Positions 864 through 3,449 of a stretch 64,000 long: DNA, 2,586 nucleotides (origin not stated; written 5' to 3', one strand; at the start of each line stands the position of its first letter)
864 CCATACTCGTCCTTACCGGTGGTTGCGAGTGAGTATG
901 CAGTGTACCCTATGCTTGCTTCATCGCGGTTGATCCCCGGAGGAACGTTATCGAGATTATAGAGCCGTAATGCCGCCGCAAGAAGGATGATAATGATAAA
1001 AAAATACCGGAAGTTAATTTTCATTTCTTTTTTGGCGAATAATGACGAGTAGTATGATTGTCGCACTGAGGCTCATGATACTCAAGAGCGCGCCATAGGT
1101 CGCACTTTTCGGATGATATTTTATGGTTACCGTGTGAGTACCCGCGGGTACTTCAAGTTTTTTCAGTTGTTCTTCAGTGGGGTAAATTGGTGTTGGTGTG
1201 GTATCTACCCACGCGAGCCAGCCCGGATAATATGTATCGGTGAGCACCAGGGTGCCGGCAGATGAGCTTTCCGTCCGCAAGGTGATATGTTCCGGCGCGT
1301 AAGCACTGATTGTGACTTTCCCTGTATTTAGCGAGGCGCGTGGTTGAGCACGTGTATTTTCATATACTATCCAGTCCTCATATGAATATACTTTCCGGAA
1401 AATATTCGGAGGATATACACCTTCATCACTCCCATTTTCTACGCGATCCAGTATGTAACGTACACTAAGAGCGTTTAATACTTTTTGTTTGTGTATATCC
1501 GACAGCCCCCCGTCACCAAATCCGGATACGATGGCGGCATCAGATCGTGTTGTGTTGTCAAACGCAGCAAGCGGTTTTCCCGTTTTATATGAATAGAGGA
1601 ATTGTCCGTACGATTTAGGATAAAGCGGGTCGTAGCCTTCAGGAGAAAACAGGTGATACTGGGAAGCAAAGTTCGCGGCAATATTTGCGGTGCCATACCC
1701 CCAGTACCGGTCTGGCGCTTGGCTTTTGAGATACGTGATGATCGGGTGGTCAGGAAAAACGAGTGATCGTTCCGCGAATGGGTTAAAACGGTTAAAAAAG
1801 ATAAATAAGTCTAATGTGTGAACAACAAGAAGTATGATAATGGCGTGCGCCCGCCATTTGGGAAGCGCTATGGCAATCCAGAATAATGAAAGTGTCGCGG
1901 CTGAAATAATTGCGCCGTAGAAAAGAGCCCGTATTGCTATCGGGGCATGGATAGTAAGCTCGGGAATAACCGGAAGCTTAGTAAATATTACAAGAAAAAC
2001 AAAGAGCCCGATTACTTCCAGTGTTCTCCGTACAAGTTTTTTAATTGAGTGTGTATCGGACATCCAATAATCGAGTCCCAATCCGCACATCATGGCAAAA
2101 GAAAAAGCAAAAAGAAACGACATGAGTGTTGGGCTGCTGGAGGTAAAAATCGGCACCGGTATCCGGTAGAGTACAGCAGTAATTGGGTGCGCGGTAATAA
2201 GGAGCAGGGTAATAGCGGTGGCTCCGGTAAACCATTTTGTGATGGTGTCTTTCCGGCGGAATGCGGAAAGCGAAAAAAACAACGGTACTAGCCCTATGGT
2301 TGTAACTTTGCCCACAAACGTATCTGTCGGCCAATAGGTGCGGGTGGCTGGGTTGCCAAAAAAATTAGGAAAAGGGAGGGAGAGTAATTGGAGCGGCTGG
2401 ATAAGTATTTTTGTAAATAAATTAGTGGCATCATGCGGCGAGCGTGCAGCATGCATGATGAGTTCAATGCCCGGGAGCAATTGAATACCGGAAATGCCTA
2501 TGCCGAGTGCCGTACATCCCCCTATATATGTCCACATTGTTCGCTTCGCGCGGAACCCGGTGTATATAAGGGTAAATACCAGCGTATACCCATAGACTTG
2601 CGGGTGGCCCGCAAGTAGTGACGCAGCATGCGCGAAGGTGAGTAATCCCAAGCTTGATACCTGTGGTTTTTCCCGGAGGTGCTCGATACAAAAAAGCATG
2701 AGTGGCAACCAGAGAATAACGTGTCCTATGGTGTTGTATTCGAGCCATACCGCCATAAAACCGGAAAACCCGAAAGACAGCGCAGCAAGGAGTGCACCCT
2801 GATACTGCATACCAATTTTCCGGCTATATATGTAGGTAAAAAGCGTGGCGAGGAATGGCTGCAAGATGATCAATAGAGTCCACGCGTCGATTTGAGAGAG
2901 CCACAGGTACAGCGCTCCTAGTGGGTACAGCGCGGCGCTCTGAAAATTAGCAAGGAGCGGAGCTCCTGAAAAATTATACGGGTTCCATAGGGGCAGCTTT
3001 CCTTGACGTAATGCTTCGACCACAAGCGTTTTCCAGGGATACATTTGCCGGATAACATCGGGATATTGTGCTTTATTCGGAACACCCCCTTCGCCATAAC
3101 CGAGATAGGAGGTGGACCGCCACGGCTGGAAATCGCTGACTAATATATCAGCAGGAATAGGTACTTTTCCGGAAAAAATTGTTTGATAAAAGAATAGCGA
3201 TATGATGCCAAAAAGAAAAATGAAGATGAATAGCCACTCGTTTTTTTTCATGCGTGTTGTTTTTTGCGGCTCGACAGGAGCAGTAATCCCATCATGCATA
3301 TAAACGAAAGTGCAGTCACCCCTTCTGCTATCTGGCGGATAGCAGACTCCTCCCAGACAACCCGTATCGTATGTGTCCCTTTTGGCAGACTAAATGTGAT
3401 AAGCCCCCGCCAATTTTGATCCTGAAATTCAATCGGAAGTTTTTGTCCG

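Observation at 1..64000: Supercluster of stacked three-component (GT2 synthase + flippase + GT-C transferase) extracytoplasmic glycosylation modules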

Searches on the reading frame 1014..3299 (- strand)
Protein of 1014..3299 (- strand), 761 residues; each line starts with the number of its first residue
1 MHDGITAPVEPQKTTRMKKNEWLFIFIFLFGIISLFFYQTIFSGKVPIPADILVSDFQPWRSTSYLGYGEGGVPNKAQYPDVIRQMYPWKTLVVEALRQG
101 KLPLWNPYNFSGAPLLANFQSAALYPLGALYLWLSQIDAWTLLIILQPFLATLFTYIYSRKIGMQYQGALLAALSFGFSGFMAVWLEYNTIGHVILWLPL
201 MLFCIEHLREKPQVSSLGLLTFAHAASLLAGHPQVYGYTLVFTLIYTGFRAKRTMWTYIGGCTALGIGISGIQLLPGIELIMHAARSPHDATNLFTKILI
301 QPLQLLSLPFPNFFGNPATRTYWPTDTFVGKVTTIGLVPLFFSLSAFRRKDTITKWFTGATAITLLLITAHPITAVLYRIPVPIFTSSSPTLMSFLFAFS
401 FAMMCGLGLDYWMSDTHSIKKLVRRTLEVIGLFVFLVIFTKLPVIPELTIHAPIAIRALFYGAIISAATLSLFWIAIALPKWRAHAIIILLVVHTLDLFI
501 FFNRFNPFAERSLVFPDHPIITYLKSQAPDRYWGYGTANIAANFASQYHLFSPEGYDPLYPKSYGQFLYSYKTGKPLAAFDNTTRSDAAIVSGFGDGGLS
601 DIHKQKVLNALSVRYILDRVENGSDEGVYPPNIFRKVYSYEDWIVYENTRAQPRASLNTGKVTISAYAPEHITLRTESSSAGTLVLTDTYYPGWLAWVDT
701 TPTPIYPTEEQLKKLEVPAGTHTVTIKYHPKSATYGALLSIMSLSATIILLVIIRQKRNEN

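Call 6: search_protein_families(library=pfam, proteins=[window:1014-3299:-], max_evalue=0.01)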
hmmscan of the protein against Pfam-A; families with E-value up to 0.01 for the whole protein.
window:1014-3299:- (761 aa): 1 family
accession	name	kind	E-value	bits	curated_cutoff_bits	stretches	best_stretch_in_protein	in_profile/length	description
PF09586.16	YfhO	-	1.3e-19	70.5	28.5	2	133-500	85-440/835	Bacterial membrane protein YfhO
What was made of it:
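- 1014..3251 (-): g01: YfhO-family GT-C, 745 aa. Pfam YfhO 70.5 bits (call 6).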

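Call 15: find_encoding_contigs(protein=window:1014-3299:-, flank=10000, max_places=2)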
Protein window:1014-3299:- (761 aa): no gene with exactly this product is on record in the collection.

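Call 18: find_encoding_contigs(protein=window:1014-3251:-, flank=10000, max_places=2)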
Protein window:1014-3251:- (745 aa): 16 contigs read that carry it; 2 places shown.
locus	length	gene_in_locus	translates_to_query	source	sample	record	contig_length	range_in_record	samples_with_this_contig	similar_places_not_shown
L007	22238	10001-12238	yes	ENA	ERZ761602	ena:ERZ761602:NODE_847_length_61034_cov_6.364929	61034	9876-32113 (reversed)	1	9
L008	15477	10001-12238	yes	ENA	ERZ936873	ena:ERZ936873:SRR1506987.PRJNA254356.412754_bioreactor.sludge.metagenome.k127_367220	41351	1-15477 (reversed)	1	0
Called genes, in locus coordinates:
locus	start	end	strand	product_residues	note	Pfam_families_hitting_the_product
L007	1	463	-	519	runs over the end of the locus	-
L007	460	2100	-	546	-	PF13231:PMT_2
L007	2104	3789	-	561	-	PF13231:PMT_2 (faint)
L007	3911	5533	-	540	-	PF02366:PMT, PF13231:PMT_2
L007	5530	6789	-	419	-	PF09594:GT87 (weak)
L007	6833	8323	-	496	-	PF13231:PMT_2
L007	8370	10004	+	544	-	PF10131:PTPS_related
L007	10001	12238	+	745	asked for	PF09586:YfhO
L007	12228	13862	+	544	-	PF02366:PMT, PF13231:PMT_2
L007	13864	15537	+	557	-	-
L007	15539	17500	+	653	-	-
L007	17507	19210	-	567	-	-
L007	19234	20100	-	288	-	PF08003:Methyltransf_9 (weak), PF13489:Methyltransf_23, PF13649:Methyltransf_25, PF13847:Methyltransf_31, PF08241:Methyltransf_11, PF08242:Methyltransf_12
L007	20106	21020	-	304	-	PF00535:Glycos_transf_2, PF13506:Glyco_transf_21 (weak), PF13641:Glyco_tranf_2_3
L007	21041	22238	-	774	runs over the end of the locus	PF09586:YfhO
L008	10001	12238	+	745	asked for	PF09586:YfhO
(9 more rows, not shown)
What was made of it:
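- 2..1024 (-): g00: N-terminal 341 aa of a 544-aa PMT/PMT_2-type GT-C; the rest lies left of the window. The full gene is seen in L007 (call 18).
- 1014..3251 (-): The exact protein occurs on 16 contigs (call 18).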

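Call 20: search_protein_families(library=pfam, proteins=[L007:13864-15537:+, L007:15539-17500:+, L007:17507-19210:-], max_evalue=10)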
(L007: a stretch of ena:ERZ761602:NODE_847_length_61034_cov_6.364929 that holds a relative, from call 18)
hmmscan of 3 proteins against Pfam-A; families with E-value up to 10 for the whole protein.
L007:13864-15537:+ (557 aa): 2 families
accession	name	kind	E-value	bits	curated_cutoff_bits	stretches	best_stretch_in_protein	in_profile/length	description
PF11028.14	TMEM260-like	-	0.00035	20.8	24.2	1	79-216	29-176/179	Protein O-mannosyl-transferase TMEM260-like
PF13231.12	PMT_2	-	0.00048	20.8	26.1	2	81-116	13-48/160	Dolichyl-phosphate-mannose-protein mannosyltransferase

L007:15539-17500:+ (653 aa): 1 family
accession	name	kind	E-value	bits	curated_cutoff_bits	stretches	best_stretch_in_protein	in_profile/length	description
PF20176.3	DUF6541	-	0.0057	15.4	29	1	15-75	4-64/646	Family of unknown function (DUF6541)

L007:17507-19210:- (567 aa): 1 family
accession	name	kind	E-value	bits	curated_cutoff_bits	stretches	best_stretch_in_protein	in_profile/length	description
PF13316.11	DUF4087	-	0.27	12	25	1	517-560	17-60/97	Protein of unknown function (DUF4087)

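Call 114: find_related_loci(query=L007:20106-21020:-, collection=metagenome_contigs, flank=10000)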
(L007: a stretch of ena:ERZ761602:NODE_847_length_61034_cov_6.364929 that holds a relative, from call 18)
Query L007:20106-21020:- (304 aa) in metagenome_contigs; peptide patterns used: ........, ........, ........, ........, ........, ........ (x = any residue, [..] = any of these).
600 stretches matched a pattern (row limit reached: there are more); 559 encode a relative of the query (tblastn E <= 1e-3); the best 80 are kept; 80 distinct loci.
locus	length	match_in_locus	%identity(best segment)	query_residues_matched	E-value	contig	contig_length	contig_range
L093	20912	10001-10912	79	1-304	1e-172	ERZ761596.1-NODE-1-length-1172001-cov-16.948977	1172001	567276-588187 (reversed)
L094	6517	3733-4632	67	4-302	1e-141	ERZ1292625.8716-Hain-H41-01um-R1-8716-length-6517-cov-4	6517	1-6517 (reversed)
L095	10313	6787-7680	62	1-298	2e-132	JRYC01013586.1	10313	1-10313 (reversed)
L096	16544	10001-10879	64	6-298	2e-129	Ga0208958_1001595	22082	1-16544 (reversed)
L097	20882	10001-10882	61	5-298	4e-127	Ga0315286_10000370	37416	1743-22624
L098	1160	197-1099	61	3-298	4e-138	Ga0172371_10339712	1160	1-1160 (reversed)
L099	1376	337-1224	60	6-301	1e-135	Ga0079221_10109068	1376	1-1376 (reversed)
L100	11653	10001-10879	60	6-298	2e-122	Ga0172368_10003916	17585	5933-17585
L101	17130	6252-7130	60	6-298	4e-122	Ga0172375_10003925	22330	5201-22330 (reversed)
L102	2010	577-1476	61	2-299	1e-129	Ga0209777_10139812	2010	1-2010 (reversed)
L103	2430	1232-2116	59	7-301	5e-128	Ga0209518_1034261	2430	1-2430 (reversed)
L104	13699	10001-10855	62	3-287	8e-122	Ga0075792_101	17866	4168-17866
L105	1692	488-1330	63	7-287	1e-130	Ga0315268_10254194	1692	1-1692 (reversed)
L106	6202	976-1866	60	7-302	2e-121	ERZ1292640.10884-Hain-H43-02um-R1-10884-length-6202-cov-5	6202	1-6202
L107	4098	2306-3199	60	4-301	7e-123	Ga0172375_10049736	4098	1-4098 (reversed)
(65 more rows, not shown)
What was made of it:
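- Tried and rejected: A metagenome scan was used instead (call 114).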
